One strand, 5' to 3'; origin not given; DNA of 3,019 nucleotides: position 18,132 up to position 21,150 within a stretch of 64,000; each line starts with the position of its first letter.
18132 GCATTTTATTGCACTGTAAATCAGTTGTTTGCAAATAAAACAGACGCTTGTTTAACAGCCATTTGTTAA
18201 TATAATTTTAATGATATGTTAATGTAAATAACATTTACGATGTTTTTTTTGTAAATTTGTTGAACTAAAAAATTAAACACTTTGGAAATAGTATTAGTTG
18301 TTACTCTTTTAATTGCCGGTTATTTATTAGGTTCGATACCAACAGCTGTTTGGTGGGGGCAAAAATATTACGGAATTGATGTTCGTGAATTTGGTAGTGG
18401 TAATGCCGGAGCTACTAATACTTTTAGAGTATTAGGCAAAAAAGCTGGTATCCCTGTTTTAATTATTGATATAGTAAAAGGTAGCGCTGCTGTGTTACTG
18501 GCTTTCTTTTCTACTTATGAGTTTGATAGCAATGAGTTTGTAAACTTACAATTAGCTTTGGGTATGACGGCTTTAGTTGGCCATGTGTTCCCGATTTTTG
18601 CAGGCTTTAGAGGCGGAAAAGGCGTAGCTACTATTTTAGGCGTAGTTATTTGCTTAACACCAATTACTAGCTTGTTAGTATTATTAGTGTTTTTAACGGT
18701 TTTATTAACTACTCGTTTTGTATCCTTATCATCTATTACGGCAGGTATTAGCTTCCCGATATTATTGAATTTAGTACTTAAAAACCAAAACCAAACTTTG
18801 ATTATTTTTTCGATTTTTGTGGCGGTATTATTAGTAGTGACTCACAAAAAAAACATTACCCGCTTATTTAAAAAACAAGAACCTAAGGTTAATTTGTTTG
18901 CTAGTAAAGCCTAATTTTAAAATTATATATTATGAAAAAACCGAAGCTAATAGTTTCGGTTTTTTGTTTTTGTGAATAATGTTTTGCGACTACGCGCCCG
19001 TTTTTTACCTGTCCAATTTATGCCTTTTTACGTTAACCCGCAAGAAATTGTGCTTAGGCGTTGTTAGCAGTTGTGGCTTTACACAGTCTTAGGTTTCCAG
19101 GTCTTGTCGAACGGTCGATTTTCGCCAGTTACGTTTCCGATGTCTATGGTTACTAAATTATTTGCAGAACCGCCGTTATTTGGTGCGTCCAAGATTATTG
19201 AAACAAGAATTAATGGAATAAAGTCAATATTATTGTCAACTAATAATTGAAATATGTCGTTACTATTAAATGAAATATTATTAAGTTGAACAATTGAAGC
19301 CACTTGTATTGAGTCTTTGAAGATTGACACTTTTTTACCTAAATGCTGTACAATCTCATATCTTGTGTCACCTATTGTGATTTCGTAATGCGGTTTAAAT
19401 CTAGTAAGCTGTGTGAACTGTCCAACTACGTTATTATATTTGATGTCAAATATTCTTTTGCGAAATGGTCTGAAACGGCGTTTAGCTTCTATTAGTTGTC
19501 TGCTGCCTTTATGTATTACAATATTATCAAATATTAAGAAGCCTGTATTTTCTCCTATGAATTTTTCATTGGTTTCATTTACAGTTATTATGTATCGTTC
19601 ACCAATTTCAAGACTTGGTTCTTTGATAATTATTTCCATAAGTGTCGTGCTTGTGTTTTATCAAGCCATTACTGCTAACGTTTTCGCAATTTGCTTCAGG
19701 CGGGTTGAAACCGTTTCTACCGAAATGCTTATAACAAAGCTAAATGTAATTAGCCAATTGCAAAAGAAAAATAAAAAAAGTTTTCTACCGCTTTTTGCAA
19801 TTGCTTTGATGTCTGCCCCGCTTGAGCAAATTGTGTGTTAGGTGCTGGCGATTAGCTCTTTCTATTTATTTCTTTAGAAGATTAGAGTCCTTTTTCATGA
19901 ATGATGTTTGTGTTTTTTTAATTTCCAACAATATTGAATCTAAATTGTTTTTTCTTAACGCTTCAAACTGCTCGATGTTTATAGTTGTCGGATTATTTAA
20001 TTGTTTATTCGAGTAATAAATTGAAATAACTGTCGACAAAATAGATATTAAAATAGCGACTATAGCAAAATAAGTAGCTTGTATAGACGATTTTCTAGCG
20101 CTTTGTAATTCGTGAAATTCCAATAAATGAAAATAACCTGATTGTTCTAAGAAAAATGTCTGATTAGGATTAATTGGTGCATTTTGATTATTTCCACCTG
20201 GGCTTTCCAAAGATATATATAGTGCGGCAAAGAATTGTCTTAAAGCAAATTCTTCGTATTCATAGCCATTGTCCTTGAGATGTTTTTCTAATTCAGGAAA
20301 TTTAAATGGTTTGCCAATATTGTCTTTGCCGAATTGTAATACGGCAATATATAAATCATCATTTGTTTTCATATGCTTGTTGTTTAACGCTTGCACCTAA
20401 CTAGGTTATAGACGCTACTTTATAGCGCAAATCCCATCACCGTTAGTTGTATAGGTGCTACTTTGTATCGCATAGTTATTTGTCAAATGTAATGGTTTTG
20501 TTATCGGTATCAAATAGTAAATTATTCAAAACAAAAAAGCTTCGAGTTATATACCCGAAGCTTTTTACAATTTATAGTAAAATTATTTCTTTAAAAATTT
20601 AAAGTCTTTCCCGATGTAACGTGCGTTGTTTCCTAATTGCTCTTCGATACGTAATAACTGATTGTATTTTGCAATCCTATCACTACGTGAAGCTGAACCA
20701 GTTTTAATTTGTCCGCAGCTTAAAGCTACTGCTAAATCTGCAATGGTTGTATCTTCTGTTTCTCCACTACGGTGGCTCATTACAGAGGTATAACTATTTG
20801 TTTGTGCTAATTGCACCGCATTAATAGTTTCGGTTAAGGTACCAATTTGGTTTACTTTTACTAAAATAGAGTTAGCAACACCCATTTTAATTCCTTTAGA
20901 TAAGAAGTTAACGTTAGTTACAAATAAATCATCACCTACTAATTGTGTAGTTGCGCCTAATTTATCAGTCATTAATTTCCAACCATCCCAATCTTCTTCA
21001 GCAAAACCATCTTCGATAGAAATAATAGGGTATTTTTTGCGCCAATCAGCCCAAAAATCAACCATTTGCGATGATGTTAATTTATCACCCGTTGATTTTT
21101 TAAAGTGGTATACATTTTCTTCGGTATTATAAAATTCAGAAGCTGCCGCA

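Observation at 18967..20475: Possible integron-like two-cassette array (no integrase) inserted between plsY and eno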

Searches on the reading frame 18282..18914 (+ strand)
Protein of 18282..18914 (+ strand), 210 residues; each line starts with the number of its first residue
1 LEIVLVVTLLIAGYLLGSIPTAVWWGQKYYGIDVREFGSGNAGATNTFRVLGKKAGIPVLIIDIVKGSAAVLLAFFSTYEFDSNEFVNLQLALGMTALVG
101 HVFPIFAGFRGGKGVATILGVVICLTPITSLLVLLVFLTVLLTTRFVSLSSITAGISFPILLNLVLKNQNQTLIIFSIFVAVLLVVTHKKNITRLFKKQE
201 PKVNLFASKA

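Call 11: search_protein_families(library=pfam, proteins=[window:18282-18914:+], max_evalue=1)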
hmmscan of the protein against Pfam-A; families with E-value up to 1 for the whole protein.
window:18282-18914:+ (210 aa): 3 families
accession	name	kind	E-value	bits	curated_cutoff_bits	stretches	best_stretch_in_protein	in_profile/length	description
PF02660.20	G3P_acyltransf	-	1.1e-53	182.2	24.1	1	13-195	2-164/164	Glycerol-3-phosphate acyltransferase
PF04114.19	Gaa1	-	0.0033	17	28.6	1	56-187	305-433/497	Gaa1-like, GPI transamidase component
PF14897.12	EpsG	-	0.024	14.2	30.1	1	71-186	188-308/326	EpsG family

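Call 25: find_related_loci(query=window:18282-18914:+, collection=genome_contigs, flank=6000)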
Query window:18282-18914:+ (210 aa) in genome_contigs; peptide patterns used: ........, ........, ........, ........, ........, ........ (x = any residue, [..] = any of these).
599 stretches matched a pattern (row limit reached: there are more); 582 encode a relative of the query (tblastn E <= 1e-3); the best 80 are kept; 80 distinct loci.
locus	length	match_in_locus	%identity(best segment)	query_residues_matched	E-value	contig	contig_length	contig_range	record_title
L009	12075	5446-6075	77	1-210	1e-109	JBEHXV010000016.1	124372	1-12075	MAG: Bacteroidota bacterium isolate ES1.bin.99 NODE_154_length_124372_cov_5.833713, whole genome shotgun sequence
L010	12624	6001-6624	78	1-208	6e-109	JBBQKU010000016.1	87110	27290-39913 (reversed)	MAG: Bacteroidota bacterium isolate Co_metawrap_567 Cmw_567_k141_13924593_length_87110_cov_16.0000, whole genome shotgun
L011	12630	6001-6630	78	1-210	2e-108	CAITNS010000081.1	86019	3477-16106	MAG: uncultured Bacteroidetes bacterium isolate KT_bin-0184 genome assembly, contig: bin-0184:81/86, whole genome shotgu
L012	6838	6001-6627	75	1-209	7e-106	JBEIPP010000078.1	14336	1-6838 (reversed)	MAG: Flavobacteriales bacterium isolate Sample-106-S6-bin-64 Sample_106_S6-bin_64-k141_378452, whole genome shotgun sequ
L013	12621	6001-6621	68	1-207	1e-94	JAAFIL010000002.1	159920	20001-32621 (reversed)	MAG: Bacteroidetes bacterium isolate bin55.metabat.ball.041 WN_Bacteroidetes_2_scaffold_2, whole genome shotgun sequence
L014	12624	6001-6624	68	2-209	1e-92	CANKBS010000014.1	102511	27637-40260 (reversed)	MAG: Sphingobacteriaceae bacterium isolate RH-26jul17-170 genome assembly, contig: RH-26jul17-C436, whole genome shotgun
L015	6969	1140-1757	66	1-206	6e-89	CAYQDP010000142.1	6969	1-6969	MAG TPA_asm: uncultured Flavobacteriaceae bacterium isolate binchicken_co197_250 genome assembly, contig: NODE_21614_len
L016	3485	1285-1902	66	1-206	6e-90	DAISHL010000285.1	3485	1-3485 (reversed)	MAG TPA_asm: Bacteroidota bacterium isolate CTOTU1250 NODE_27399_length_3485_cov_4.386589, whole genome shotgun sequence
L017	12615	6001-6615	65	5-209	4e-88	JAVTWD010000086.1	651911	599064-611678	MAG: Bacteroidota bacterium isolate labscale reactor_MAG5 NODE_2_length_651911_cov_10.248780, whole genome shotgun seque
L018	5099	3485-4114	62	1-210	4e-86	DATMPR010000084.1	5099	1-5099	MAG TPA_asm: Bacteroidia bacterium isolate SMAG_U12907 k141_3455095, whole genome shotgun sequence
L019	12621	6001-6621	65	4-210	5e-86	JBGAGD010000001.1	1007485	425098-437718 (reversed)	MAG: Bacteroidia bacterium isolate MAG_MBR_H125.59 MBRH125-59_opera_contig_22, whole genome shotgun sequence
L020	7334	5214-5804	68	14-210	1e-85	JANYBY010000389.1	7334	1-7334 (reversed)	MAG: Bacteroidetes bacterium isolate 336R_metabinner_104 336R_k141_972815, whole genome shotgun sequence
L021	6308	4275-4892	66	5-210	5e-85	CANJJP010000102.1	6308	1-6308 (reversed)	MAG: Bacteroidetes bacterium isolate RH-23may17-1114 genome assembly, contig: RH-23may17-C105422, whole genome shotgun s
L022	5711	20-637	65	1-206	2e-82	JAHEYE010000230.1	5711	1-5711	MAG: Sphingobacteriaceae bacterium isolate nzgw120 NODE_14023_length_5712_cov_4.634234, whole genome shotgun sequence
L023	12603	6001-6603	63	9-209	6e-82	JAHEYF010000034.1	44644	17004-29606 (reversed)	MAG: Bacteroidetes bacterium isolate nzgw121 NODE_419_length_44645_cov_4.043190, whole genome shotgun sequence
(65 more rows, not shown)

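Call 91: search_protein_families(library=pfam, proteins=[L011:6809-7222:+], max_evalue=0.001)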
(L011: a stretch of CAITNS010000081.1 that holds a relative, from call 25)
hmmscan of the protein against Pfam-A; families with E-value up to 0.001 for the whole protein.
L011:6809-7222:+ (137 aa): 0 families

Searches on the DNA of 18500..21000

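Call 4: search_rna_families(source=window, start=18500, end=21000, threshold=evalue, max_evalue=10, show_alignments=3)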
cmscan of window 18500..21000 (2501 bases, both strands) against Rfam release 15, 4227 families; matches with E-value up to 10: 16.
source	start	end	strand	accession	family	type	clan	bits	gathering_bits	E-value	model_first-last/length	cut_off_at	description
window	20531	20623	-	RF02428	SpF11_sRNA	Gene; sRNA;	-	27.4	54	0.21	1-95/95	no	Streptococcus sRNA SpF11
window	20530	20580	-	RF02386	sau-19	Gene; sRNA;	-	24.5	80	0.18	1-75/75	no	Staphylococcus sRNA sau-19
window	18906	19010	+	RF02324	TtnuHACA17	Gene; snRNA; snoRNA; HACA-box;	-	24.3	100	2.3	1-118/118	no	Tetrahymena snoRNA TtnuHACA17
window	18925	18978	+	RF02362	Yfr10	Gene; sRNA;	-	24.2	43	1.2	1-78/78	no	Cyanobacterial functional RNA 10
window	19611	19789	-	RF01476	rliF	Gene; sRNA;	-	22.5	60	0.7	1-220/220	no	Listeria sRNA rliF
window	18910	18971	+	RF02074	STnc240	Gene; sRNA;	-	22.3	55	3.5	1-77/77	no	Enterobacterial sRNA STnc240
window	20506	20592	+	RF01770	rimP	Cis-reg; leader;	-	22.2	47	1.4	1-102/102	no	Gammaprotebacteria rimP leader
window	18919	19004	-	RF02621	BSnc120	Gene; sRNA;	-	20.5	114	0.25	1-88/88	no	Brucella sRNA 120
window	20491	20564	+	RF01393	isrJ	Gene; sRNA;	-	20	37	1.3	1-75/75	no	isrJ Hfq binding RNA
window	20536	20594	-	RF02844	RefA9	Gene; antisense;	-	20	49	6.8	1-64/64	no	Enterococcus sRNA A9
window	20527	20590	-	RF02056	STnc390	Gene; sRNA;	-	19.8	50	0.5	1-60/60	no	Salmonella sRNA STnc390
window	18909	19006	+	RF01770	rimP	Cis-reg; leader;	-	19.2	47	6.3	1-102/102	no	Gammaprotebacteria rimP leader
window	19760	19786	-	RF00489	ctRNA_p42d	Gene; antisense;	-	19.1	50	0.91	1-46/46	no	ctRNA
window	18871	18998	-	RF01770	rimP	Cis-reg; leader;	-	18.9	47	7.5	1-102/102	no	Gammaprotebacteria rimP leader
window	20534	20568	+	RF03339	mir-3047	Gene; miRNA;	-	18.5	53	3.3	1-61/61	no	mir-3047 microRNA precursor family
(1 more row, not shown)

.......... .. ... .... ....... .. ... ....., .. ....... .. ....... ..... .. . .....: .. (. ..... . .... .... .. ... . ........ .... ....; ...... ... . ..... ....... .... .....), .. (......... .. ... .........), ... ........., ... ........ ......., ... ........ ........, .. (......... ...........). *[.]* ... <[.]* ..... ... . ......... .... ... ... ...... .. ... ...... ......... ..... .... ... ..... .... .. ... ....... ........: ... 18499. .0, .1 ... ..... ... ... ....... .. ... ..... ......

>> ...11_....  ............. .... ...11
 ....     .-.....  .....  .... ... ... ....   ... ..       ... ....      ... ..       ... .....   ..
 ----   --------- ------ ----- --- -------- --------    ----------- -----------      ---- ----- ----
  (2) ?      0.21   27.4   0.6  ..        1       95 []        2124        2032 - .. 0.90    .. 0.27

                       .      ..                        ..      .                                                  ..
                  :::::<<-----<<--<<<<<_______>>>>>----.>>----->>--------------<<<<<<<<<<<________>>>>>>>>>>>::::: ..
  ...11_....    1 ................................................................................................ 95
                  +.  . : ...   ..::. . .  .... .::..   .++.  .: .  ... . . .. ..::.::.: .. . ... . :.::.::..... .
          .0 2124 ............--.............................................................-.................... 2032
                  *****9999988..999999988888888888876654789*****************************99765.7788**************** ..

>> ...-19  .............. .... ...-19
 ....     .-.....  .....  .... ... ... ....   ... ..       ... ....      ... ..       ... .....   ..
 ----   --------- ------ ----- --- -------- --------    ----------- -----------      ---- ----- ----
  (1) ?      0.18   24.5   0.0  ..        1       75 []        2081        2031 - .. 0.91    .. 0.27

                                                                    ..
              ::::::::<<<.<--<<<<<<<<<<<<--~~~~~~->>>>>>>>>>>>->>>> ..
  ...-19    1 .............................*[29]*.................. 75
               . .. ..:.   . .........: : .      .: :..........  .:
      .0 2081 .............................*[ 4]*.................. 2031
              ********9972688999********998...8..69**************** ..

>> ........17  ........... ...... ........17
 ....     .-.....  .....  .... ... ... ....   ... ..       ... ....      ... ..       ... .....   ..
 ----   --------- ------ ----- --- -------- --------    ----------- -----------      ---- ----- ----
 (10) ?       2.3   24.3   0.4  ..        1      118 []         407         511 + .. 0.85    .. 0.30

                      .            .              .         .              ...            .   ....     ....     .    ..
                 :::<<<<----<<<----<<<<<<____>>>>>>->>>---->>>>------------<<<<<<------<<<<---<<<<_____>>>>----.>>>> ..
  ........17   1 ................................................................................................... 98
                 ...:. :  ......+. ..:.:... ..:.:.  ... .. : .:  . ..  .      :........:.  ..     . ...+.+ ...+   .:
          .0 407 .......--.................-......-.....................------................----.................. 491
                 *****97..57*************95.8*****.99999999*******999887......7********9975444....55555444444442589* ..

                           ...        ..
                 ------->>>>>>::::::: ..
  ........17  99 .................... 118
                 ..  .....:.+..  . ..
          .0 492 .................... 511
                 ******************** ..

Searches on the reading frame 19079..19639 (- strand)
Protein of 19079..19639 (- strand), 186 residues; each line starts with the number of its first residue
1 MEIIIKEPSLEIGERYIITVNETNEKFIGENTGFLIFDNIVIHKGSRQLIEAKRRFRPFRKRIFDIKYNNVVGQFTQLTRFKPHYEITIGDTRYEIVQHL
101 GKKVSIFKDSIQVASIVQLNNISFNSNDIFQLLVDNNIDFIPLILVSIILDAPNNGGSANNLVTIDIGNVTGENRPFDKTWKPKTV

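Call 11: search_protein_families(library=pfam, proteins=[window:19079-19639:-], max_evalue=1)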
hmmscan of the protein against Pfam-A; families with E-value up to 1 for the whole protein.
window:19079-19639:- (186 aa): 1 family
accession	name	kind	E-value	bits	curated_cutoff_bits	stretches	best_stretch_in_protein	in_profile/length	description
PF23728.1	Tubby_C_like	-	0.0082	16.5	24.4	1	46-145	57-163/172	Tubby C-terminal like domain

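Call 12: find_homologous_proteins(query=window:19079-19639:-)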
Query window:19079-19639:- (186 aa): 5 proteins with E <= 0.001 among 68 candidates.
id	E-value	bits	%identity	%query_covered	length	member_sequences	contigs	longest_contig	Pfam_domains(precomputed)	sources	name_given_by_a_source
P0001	7.5e-116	402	100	100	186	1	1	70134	-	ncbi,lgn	-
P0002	1.2e-84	301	73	100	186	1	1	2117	-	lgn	-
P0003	6.3e-64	233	56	100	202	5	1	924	PF04525.20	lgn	-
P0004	4.0e-59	218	50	100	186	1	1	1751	-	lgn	-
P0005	1.0e-56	210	63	79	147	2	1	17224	-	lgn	-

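Call 13: find_encoding_contigs(protein=P0005, flank=10000)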
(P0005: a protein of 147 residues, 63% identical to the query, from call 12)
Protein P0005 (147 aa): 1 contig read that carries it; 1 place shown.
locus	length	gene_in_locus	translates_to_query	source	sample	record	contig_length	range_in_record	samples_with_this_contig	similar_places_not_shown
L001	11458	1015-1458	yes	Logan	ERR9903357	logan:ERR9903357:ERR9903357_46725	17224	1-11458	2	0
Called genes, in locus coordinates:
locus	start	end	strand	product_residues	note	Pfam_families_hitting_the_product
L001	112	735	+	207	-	-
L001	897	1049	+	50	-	-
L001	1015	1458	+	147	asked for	-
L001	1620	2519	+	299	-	-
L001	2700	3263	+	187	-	-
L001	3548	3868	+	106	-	PF01022:HTH_5, PF12840:HTH_20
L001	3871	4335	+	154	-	PF08327:AHSA1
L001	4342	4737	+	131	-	PF13564:DoxX_2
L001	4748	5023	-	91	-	-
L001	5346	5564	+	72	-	PF13560:HTH_31 (weak), PF01381:HTH_3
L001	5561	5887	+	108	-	PF13657:Couple_hipA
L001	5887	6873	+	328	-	PF07804:HipA_C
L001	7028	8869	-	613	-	PF13522:GATase_6, PF13537:GATase_7, PF01380:SIS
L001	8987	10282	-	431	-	PF00438:S-AdoMet_synt_N, PF02772:S-AdoMet_synt_M, PF02773:S-AdoMet_synt_C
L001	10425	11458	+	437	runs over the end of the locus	PF02881:SRP54_N, PF06414:Zeta_toxin, PF00448:SRP54, PF01583:APS_kinase (faint), PF02978:SRP_SPB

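Call 14: find_encoding_contigs(protein=P0002, flank=5000)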
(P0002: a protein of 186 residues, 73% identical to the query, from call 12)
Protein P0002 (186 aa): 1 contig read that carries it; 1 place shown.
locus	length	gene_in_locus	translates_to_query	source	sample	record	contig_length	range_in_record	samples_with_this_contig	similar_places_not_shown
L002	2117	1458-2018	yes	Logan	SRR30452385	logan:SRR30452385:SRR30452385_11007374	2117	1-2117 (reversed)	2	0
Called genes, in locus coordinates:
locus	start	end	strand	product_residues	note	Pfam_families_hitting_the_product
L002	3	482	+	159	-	?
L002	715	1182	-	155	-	-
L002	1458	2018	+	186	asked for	-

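Call 15: find_encoding_contigs(protein=P0004, flank=5000)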
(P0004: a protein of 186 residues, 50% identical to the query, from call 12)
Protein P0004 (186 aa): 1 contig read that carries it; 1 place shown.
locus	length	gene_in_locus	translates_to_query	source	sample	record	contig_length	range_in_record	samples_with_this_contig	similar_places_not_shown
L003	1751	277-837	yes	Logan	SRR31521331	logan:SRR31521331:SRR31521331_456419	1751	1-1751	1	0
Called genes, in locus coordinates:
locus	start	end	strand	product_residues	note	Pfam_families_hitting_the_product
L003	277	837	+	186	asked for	-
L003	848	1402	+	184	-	-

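Call 18: find_encoding_contigs(protein=P0001, flank=10000)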
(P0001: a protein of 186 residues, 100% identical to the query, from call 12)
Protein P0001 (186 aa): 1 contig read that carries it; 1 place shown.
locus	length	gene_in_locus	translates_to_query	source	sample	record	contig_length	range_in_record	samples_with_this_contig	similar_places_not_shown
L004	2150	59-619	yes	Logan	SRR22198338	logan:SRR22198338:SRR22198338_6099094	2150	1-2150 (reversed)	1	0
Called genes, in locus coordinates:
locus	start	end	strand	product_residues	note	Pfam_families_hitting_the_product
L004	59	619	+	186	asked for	-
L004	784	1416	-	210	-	PF02660:G3P_acyltransf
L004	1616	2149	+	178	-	?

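Call 91: search_protein_families(library=pfam, proteins=[L002:715-1182:-], max_evalue=0.001)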
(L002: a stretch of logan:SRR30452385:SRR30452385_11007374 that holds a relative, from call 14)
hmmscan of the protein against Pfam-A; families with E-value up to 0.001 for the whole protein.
L002:715-1182:- (155 aa): 0 families
